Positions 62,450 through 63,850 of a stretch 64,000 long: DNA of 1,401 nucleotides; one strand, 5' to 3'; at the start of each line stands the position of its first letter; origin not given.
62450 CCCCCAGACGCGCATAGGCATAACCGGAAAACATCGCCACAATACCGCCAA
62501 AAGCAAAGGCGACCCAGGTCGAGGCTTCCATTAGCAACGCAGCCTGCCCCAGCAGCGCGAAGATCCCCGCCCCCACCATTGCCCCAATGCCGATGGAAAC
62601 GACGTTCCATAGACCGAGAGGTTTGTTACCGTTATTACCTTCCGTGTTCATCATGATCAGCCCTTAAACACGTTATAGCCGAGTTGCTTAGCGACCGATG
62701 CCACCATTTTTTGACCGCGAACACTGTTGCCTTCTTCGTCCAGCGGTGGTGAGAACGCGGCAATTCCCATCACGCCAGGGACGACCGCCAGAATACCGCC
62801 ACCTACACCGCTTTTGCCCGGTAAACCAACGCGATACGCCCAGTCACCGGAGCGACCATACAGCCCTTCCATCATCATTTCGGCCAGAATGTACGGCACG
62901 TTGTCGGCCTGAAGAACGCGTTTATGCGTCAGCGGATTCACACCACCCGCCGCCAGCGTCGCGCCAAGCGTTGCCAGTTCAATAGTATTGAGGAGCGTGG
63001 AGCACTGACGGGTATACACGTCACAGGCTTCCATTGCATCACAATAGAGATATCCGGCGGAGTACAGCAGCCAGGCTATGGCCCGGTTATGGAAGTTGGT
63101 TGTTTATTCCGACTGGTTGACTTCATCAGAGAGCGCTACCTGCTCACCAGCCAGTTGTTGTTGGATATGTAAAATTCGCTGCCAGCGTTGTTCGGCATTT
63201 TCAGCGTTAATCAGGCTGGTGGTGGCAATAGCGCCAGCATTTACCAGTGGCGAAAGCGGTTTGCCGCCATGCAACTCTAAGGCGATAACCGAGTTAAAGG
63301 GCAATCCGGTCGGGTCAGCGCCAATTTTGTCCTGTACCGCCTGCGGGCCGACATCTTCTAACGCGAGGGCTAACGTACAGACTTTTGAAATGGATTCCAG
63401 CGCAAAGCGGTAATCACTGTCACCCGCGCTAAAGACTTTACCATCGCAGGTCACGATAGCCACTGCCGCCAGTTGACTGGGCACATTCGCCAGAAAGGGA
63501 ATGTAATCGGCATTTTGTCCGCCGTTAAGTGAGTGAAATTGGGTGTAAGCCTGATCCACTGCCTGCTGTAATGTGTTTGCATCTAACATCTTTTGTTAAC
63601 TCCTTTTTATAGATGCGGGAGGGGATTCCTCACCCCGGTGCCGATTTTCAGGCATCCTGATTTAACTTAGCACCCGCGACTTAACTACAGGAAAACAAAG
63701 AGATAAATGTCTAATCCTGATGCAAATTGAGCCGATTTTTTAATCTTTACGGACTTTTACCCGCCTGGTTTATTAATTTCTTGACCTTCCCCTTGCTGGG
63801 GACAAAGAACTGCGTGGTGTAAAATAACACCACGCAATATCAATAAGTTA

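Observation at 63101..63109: In-frame ochre codon splits glsA (acid-resistance glutaminase) at codon 162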

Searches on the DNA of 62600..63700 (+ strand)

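Call 4: search_dna_similar(query=window:62600-63700:+, collection=ecoli_genomes, mode=near, max_rows=30)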
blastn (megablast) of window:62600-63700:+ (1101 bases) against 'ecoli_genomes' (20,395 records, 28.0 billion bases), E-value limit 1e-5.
Records with a match: 5422; places in all: 5424; records where one place covers at least 80% of the query: 5422.
Genomes with a match: 5422 of 5426; with a place that covers at least 80% of the query: 5422. Places per genome that has any: lowest 1, median 1, highest 2. On chromosomes: 5422 places; on plasmids: 2.
Best place of each record, by identity: >=99% 9; 95-99% 5413.
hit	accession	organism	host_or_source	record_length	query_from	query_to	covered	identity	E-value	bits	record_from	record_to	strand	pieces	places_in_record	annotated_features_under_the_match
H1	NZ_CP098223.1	Escherichia coli strain Z0117EC0005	Canis lupus familiaris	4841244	1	1101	100%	99.9%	0e+0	2028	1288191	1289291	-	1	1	glsA: glutaminase A | ybaT: APC family permease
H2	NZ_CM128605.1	Escherichia coli strain E200086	Homo sapiens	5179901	1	1101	100%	99.9%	0e+0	2028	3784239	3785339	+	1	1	glsA: glutaminase A | ybaT: APC family permease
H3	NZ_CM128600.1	Escherichia coli strain E400634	Homo sapiens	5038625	1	1101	100%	99.9%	0e+0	2028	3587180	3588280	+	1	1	glsA: glutaminase A | ybaT: APC family permease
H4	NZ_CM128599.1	Escherichia coli strain E500002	Homo sapiens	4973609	1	1101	100%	99.9%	0e+0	2028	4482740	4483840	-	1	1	glsA: glutaminase A | ybaT: APC family permease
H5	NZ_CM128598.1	Escherichia coli strain E600003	Homo sapiens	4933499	1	1101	100%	99.9%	0e+0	2028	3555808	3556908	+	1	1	glsA: glutaminase A | ybaT: APC family permease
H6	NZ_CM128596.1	Escherichia coli strain 100117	Homo sapiens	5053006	1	1101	100%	99.9%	0e+0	2028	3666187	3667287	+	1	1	glsA: glutaminase A | ybaT: APC family permease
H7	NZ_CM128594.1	Escherichia coli strain 100248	Homo sapiens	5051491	1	1101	100%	99.9%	0e+0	2028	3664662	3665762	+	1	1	glsA: glutaminase A | ybaT: APC family permease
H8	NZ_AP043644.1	Escherichia coli strain AST85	Homo sapiens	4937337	1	1101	100%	99.9%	0e+0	2028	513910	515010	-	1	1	glsA: glutaminase A | ybaT: APC family permease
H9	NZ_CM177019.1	Escherichia coli strain RMDEC465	Homo sapiens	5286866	1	1101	100%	99.3%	0e+0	1989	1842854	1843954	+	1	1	glsA: glutaminase A | ybaT: APC family permease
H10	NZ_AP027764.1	Escherichia coli strain 2017-02-2CC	Homo sapiens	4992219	1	1101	100%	98.8%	0e+0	1962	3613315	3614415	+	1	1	glsA: glutaminase A | ybaT: APC family permease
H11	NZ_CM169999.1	Escherichia coli strain N96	Tibetan Pig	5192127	1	1101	100%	98.8%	0e+0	1962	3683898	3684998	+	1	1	glsA: glutaminase A | ybaT: APC family permease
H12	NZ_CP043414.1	Escherichia coli strain EC42405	bovine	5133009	1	1101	100%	98.7%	0e+0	1956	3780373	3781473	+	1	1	glsA: glutaminase A | ybaT: APC family permease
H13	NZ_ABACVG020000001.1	Escherichia coli strain 2020CK-00188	Homo sapiens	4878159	1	1101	100%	98.7%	0e+0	1956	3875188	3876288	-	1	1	glsA: glutaminase A | ybaT: APC family permease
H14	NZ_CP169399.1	Escherichia coli strain MFDS1022581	Animal source foods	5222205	1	1101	100%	98.7%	0e+0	1956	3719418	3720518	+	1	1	glsA: glutaminase A | ybaT: APC family permease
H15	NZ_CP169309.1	Escherichia coli strain MFDS1019527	cattle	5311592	1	1101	100%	98.7%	0e+0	1956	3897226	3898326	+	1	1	glsA: glutaminase A | ybaT: APC family permease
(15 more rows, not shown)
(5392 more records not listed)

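Call 5: get_annotated_region(hit=H1, flank=6000)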
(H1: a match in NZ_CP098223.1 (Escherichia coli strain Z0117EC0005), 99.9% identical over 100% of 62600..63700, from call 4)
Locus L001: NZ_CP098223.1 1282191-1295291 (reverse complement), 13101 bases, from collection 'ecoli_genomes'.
description: Escherichia coli strain Z0117EC0005 chromosome, complete genome
organism: Escherichia coli strain Z0117EC0005 (NCBI taxid 562)
replicon: chromosome; assembly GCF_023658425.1
host: Canis lupus familiaris; source: -; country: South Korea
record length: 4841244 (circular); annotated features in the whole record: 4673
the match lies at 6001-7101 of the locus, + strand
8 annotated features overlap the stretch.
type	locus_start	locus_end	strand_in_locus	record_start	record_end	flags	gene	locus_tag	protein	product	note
CDS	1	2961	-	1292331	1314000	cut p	-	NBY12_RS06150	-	Ig-like domain-containing protein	frameshifted; internal stop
CDS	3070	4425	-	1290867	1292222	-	-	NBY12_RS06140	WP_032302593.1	TolC family outer membrane protein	-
CDS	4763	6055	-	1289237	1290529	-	ybaT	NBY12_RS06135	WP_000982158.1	APC family permease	-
CDS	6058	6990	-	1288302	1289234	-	glsA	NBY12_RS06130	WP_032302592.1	glutaminase A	-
CDS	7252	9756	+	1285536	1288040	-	copA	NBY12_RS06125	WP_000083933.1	copper-exporting P-type ATPase CopA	-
CDS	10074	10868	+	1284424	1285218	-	ybaP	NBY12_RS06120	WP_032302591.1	TraB/GumN family protein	-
CDS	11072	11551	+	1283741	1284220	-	ybaK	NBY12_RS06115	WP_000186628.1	Cys-tRNA(Pro)/Cys-tRNA(Cys) deacylase YbaK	-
CDS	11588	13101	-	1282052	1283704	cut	ushA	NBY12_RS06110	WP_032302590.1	bifunctional UDP-sugar hydrolase/5'-nucleotidase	-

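Call 6: get_annotated_region(hit=H2, flank=3000)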
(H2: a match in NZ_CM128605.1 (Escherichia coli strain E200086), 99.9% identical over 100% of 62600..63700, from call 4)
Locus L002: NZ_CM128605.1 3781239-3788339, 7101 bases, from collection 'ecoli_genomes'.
description: Escherichia coli strain E200086 chromosome, whole genome shotgun sequence
organism: Escherichia coli strain E200086 (NCBI taxid 562)
replicon: chromosome; assembly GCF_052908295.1
host: Homo sapiens; source: stool; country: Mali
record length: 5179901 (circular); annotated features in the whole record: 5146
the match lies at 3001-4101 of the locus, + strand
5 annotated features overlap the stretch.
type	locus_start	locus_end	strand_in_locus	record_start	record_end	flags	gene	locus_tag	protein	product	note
CDS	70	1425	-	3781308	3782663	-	-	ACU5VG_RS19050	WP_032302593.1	TolC family outer membrane protein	-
CDS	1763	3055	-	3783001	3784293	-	ybaT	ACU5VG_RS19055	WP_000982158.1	APC family permease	-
CDS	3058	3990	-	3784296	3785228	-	glsA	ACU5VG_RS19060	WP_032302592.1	glutaminase A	-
CDS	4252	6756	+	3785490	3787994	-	copA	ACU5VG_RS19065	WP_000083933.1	copper-exporting P-type ATPase CopA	-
CDS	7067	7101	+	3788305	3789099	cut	ybaP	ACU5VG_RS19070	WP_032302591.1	TraB/GumN family protein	-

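Call 16: search_dna_similar(query=window:63079-63133:+, collection=ecoli_genomes, mode=near, max_evalue=10, max_rows=30)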
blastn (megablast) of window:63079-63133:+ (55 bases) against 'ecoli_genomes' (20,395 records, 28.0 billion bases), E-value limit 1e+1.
No match.

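Call 18: search_dna_similar(query=L001:6480-6534:+, collection=ecoli_genomes, mode=near, max_evalue=10, max_rows=5)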
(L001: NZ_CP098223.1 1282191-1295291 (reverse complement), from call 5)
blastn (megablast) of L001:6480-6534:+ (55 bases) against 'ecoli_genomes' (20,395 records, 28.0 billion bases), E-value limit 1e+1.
Records with a match: 5420; places in all: 5421; records where one place covers at least 80% of the query: 5420.
Genomes with a match: 5420 of 5426; with a place that covers at least 80% of the query: 5420. Places per genome that has any: lowest 1, median 1, highest 2. On chromosomes: 5419 places; on plasmids: 2.
Best place of each record, by identity: >=99% 1769; 95-99% 3650; 90-95% 1.
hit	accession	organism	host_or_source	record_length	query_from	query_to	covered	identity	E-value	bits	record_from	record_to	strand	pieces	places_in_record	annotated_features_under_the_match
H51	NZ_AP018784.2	Escherichia coli strain SK1144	-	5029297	1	55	100%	100.0%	9e-20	102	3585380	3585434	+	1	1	glsA: glutaminase A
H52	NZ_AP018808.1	Escherichia coli strain E2865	Bos taurus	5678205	1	55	100%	100.0%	9e-20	102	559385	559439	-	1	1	glsA: glutaminase A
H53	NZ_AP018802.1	Escherichia coli strain E2863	Bos taurus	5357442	1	55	100%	100.0%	9e-20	102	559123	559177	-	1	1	glsA: glutaminase A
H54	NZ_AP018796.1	Escherichia coli strain E2855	Bos taurus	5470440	1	55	100%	100.0%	9e-20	102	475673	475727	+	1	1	glsA: glutaminase A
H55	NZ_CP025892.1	Escherichia coli strain 503025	Homo sapiens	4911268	1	55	100%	100.0%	9e-20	102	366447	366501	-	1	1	glsA: glutaminase A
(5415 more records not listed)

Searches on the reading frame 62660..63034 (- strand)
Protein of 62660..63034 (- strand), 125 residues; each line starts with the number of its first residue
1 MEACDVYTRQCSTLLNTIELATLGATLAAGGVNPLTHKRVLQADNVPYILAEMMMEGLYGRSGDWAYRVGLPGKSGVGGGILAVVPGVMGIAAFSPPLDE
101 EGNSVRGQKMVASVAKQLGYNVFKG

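Call 50: search_protein_families(proteins=[window:62660-63034:-], library=ncbifam)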
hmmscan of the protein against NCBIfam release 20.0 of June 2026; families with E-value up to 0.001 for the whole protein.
seq(125 aa): 6 families
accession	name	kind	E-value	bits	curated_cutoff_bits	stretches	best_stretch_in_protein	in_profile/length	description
NF009020.0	PRK12356.1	equivalog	3.4e-70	236.3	395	1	1-125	189-313/319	glutaminase A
TIGR03814.1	Gln_ase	equivalog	2.6e-49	167.9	255.4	1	2-123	179-300/300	glutaminase A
NF002134.0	PRK00971.1-4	equivalog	1.7e-39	135.8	557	1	3-123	187-307/429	glutaminase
NF002133.0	PRK00971.1-2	equivalog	2.3e-37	128.9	368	1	4-123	186-305/305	glutaminase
NF002132.0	PRK00971.1-1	equivalog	1.1e-29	103.5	381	1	6-123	191-308/308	glutaminase B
NF009021.0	PRK12357.1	equivalog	2.6e-24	85.9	470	1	2-123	195-326/326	glutaminase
